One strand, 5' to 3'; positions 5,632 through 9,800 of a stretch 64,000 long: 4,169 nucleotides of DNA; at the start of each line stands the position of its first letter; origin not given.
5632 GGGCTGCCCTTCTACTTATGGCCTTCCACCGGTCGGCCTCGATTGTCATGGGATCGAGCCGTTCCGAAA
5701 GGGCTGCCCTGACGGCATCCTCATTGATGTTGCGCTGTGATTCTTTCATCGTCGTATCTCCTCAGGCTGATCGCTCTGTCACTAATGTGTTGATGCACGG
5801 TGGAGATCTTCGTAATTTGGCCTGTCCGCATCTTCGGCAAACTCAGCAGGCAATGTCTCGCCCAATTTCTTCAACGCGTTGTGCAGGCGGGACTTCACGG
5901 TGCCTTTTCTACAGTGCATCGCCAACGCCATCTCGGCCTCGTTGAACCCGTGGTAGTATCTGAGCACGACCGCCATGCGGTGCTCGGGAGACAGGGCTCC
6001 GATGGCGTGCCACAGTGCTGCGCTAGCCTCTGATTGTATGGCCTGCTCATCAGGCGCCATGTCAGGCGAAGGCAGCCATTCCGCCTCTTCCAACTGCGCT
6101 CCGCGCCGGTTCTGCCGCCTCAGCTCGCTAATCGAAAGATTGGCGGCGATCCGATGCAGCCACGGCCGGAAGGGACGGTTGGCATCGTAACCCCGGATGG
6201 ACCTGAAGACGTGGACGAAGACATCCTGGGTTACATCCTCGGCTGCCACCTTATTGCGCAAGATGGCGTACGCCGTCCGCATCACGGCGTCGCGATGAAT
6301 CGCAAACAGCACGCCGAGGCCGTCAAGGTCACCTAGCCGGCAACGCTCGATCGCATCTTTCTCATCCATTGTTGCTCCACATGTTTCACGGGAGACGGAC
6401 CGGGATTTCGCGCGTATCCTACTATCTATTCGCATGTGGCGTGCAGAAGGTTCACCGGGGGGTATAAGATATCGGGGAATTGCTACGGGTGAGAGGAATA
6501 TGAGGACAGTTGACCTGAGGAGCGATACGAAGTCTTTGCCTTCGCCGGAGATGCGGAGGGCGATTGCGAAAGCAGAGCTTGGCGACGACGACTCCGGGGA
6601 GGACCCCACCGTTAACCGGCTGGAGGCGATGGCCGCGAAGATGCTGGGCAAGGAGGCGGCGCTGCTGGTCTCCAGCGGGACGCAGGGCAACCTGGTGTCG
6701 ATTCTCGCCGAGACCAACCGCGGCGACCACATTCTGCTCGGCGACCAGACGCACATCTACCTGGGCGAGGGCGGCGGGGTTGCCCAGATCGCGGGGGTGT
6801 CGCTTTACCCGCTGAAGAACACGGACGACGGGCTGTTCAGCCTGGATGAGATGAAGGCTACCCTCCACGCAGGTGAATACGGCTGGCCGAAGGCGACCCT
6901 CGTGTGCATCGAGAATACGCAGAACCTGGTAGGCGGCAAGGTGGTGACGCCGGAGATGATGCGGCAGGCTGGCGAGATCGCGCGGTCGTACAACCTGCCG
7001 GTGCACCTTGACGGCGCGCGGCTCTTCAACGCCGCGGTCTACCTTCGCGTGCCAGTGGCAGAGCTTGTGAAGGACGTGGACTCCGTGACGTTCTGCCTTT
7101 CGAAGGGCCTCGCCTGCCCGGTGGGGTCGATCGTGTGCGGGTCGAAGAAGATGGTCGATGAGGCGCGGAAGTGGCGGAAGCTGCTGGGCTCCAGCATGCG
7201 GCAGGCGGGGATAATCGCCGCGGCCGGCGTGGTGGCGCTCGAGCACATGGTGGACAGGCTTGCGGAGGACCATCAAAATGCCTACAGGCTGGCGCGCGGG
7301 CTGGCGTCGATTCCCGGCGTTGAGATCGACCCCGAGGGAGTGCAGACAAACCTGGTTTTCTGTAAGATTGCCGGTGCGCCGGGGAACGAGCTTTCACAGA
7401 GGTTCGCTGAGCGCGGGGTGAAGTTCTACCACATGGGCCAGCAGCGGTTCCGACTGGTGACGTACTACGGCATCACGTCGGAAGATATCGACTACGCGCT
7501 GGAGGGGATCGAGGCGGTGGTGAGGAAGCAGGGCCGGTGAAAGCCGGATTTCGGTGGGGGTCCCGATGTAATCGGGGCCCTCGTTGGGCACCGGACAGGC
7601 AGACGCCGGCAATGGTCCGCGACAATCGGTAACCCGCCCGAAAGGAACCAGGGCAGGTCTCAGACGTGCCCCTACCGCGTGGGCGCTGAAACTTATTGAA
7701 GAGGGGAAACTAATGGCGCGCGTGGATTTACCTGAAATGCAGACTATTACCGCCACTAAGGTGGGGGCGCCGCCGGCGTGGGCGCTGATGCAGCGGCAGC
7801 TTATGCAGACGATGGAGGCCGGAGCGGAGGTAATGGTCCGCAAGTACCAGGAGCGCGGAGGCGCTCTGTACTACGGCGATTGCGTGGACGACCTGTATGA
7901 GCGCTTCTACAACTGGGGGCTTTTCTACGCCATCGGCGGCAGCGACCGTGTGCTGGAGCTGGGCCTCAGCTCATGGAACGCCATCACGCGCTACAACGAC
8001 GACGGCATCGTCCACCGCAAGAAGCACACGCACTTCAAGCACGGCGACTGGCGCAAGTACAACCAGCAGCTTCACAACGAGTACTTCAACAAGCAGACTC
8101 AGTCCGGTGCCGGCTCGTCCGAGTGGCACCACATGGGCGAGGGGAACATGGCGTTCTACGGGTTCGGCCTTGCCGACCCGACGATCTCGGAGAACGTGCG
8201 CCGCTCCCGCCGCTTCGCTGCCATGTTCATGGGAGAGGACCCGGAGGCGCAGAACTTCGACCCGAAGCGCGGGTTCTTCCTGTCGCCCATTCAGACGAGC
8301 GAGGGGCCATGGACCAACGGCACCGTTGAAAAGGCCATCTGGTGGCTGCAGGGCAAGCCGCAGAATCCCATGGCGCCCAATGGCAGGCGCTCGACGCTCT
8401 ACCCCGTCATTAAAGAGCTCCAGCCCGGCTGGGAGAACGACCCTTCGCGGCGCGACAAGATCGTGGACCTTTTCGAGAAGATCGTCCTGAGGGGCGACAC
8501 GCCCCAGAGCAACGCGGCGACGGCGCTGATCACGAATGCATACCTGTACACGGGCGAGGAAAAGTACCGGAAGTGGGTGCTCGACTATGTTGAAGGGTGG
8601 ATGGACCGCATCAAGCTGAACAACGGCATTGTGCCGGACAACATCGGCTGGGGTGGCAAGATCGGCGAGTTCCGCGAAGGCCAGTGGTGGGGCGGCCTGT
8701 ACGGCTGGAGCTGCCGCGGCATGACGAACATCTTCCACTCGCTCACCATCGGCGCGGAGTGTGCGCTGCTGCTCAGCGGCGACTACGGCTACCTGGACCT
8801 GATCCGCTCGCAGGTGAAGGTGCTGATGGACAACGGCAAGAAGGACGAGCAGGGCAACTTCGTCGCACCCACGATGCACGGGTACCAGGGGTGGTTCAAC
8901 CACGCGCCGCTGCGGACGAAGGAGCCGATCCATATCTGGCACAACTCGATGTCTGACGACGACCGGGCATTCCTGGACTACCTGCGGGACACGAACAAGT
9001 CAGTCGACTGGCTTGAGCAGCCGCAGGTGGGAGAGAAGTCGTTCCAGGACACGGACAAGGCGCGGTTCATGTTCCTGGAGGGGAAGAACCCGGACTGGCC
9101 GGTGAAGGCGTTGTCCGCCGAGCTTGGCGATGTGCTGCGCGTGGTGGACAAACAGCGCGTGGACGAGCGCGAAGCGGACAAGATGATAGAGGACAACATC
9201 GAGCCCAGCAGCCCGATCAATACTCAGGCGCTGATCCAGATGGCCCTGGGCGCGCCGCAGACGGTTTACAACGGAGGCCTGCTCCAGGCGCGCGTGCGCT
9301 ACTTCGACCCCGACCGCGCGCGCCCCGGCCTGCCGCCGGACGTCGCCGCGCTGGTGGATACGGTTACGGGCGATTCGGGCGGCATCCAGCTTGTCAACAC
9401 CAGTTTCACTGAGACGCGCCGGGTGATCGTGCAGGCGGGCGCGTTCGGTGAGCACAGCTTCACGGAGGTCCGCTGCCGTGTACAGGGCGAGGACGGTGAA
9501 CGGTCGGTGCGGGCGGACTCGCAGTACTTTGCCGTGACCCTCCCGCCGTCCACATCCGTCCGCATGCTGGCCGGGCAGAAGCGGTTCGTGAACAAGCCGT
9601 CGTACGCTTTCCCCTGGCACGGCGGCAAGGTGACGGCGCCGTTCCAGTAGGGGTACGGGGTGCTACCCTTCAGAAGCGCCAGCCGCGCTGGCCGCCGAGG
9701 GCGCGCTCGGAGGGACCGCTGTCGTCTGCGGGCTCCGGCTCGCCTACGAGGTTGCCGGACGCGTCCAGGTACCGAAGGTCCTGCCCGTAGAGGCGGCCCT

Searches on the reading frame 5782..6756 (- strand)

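Call 18: search_protein_families(library=pfam, proteins=[window:5782-6756:-], max_evalue=0.001)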
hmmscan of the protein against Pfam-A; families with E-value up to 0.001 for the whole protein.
window:5782-6756:- (324 aa): 4 families
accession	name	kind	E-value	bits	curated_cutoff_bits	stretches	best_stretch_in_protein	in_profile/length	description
PF04542.20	Sigma70_r2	-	1.3e-16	60.6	24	1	150-218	1-71/71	Sigma-70 region 2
PF08281.18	Sigma70_r4_2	-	2.8e-13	49.7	25.7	1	247-298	3-54/54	Sigma-70, region 4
PF04545.22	Sigma70_r4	-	7.5e-09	35.4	24.1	1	251-298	1-48/50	Sigma-70, region 4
PF07638.17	Sigma70_ECF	-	0.0003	21.2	21.1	1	137-299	9-180/185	ECF sigma factor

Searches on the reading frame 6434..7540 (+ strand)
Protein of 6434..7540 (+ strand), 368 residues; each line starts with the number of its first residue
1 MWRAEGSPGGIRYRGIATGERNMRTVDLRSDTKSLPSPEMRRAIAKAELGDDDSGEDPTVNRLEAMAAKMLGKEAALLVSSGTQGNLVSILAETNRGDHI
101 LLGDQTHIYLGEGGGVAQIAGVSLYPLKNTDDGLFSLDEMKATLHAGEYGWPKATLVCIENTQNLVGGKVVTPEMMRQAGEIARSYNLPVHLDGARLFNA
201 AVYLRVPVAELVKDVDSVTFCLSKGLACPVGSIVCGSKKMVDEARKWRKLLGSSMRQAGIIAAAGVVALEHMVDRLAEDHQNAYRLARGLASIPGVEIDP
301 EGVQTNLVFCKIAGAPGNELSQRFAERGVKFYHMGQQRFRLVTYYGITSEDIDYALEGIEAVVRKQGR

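Call 18: search_protein_families(library=pfam, proteins=[window:6434-7540:+], max_evalue=0.001)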
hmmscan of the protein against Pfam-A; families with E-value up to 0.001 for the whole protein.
window:6434-7540:+ (368 aa): 5 families
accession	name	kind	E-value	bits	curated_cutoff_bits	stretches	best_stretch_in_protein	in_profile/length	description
PF01212.27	Beta_elim_lyase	-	3.1e-96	322.5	27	1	27-311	1-286/288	Beta-eliminating lyase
PF00155.27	Aminotran_1_2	-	4.7e-14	52.8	19.7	1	29-359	12-361/361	Aminotransferase class I and II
PF01041.23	DegT_DnrJ_EryC1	-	9.6e-08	32.1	19.8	0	235-300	201-265/360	DegT/DnrJ/EryC1/StrS aminotransferase family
PF01053.26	Cys_Met_Meta_PP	-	3.1e-05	23.2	27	1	57-296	51-272/381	Cys/Met metabolism PLP-dependent enzyme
PF00202.27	Aminotran_3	-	0.00078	18.7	30.5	0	275-362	328-402/403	Aminotransferase class-III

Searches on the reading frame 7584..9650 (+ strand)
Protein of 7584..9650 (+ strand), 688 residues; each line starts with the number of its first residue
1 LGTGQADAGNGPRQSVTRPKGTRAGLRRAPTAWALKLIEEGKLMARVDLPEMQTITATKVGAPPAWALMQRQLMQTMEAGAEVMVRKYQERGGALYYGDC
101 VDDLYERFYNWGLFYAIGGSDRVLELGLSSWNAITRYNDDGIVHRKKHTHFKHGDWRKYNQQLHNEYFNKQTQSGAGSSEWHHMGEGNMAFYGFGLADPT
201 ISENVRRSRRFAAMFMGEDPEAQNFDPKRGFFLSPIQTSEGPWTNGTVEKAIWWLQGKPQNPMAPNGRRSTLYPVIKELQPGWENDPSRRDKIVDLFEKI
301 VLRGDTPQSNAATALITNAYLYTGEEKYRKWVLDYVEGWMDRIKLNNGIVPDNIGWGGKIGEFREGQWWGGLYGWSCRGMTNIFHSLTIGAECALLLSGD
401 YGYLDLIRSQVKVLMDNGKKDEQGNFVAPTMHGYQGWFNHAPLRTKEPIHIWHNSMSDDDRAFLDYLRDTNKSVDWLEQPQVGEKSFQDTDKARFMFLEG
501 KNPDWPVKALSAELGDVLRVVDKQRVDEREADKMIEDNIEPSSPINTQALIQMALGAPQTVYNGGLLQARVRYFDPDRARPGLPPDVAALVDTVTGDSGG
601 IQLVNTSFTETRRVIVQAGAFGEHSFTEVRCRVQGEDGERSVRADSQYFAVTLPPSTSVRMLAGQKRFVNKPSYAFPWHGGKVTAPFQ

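Call 3: search_protein_families(library=pfam, proteins=[window:7584-9650:+], max_evalue=0.01)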
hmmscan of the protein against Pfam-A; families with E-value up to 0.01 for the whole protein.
window:7584-9650:+ (688 aa): 0 families

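Call 19: search_protein_families(library=ncbifam, proteins=[window:7584-9650:+], max_evalue=0.01)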
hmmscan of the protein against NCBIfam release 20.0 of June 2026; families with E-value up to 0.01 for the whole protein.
window:7584-9650:+ (688 aa): 0 families

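Call 33: find_related_loci(query=A3, collection=genome_contigs, flank=10000)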
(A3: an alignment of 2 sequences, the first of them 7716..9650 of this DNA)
Query A3 (644 aa) in genome_contigs; peptide patterns used: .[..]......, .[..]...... (x = any residue, [..] = any of these).
127 stretches matched a pattern; 66 encode a relative of the query (tblastn E <= 1e-3); 66 distinct loci.
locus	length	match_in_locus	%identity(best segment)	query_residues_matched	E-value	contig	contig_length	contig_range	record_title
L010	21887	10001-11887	59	11-644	0e+0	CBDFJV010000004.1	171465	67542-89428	MAG: Dehalococcoidia bacterium isolate eb1c3f79-3afa-4cb5-ba0e-5793d67ed66f genome assembly, contig: contig_4, whole gen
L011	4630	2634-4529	58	7-644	0e+0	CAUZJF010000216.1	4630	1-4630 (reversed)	MAG: Dehalococcoidia bacterium isolate CB27_Tmax.29 genome assembly, contig: Ga0310121_10021945, whole genome shotgun se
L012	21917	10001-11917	54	6-643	0e+0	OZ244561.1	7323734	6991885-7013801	MAG: Candidatus Latescibacterota bacterium isolate 14245923-b953-489b-b549-9f362580a9e9 genome assembly, chromosome: 1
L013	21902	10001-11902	53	5-644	0e+0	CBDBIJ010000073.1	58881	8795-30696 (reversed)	MAG: Candidatus Latescibacterota bacterium isolate 383e7f3d-1f06-43b0-9266-aeaa514c4c2e genome assembly, contig: contig_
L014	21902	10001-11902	53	5-644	0e+0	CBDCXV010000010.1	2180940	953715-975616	MAG: Candidatus Latescibacterota bacterium isolate a04b77f4-1c6a-4467-bb03-95175eeb39fb genome assembly, contig: contig_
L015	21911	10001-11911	52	5-644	0e+0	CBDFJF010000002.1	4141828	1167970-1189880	MAG: Candidatus Latescibacterota bacterium isolate 2442682d-f16a-428c-a5e0-e062f027b5fd genome assembly, contig: contig_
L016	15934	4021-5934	53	3-644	0e+0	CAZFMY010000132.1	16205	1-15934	MAG TPA_asm: uncultured Gemmatimonadaceae bacterium isolate SRP077602_co9_658 genome assembly, contig: NODE_4480_length_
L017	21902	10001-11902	52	5-644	0e+0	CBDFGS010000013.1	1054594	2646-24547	MAG: Dehalococcoidia bacterium isolate 59cce99e-a588-4de2-b07e-a8077d89f863 genome assembly, contig: contig_13, whole ge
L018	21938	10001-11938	53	7-644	0e+0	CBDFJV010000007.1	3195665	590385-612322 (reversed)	MAG: Dehalococcoidia bacterium isolate eb1c3f79-3afa-4cb5-ba0e-5793d67ed66f genome assembly, contig: contig_7, whole gen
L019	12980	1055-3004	53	3-644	0e+0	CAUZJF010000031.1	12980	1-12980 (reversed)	MAG: Dehalococcoidia bacterium isolate CB27_Tmax.29 genome assembly, contig: Ga0310121_10004118, whole genome shotgun se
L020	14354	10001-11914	52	3-643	0e+0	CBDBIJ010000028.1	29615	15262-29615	MAG: Candidatus Latescibacterota bacterium isolate 383e7f3d-1f06-43b0-9266-aeaa514c4c2e genome assembly, contig: contig_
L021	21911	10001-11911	53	5-644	0e+0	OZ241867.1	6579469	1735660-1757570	MAG: Candidatus Latescibacterota bacterium isolate 402c3f40-99c9-4ff8-b352-fabea084b2f7 genome assembly, chromosome: 1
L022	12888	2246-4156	53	5-644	0e+0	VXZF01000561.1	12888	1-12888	MAG: Gemmatimonadetes bacterium isolate SB0670_bin_29 NODE_2236_length_12888_cov_8.235720, whole genome shotgun sequence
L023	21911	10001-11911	52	5-644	0e+0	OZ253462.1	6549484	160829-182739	MAG: Candidatus Latescibacterota bacterium isolate 85c596c4-e601-42f5-bc00-22a25924bb3e genome assembly, chromosome: 1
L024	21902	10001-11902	53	3-644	0e+0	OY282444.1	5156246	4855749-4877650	MAG: uncultured Poribacteria bacterium genome assembly, chromosome: 1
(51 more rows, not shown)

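Call 63: search_protein_families(library=pfam, proteins=[window:7716-9650:+], max_evalue=0.01)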
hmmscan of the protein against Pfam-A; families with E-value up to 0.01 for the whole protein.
window:7716-9650:+ (644 aa): 0 families

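Call 69: search_solved_structures(query=A3, max_evalue=1)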
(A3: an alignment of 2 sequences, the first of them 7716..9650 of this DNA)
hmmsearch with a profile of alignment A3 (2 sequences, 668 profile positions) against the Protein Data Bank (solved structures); distinct sequences matched with E-value up to 1: 0.
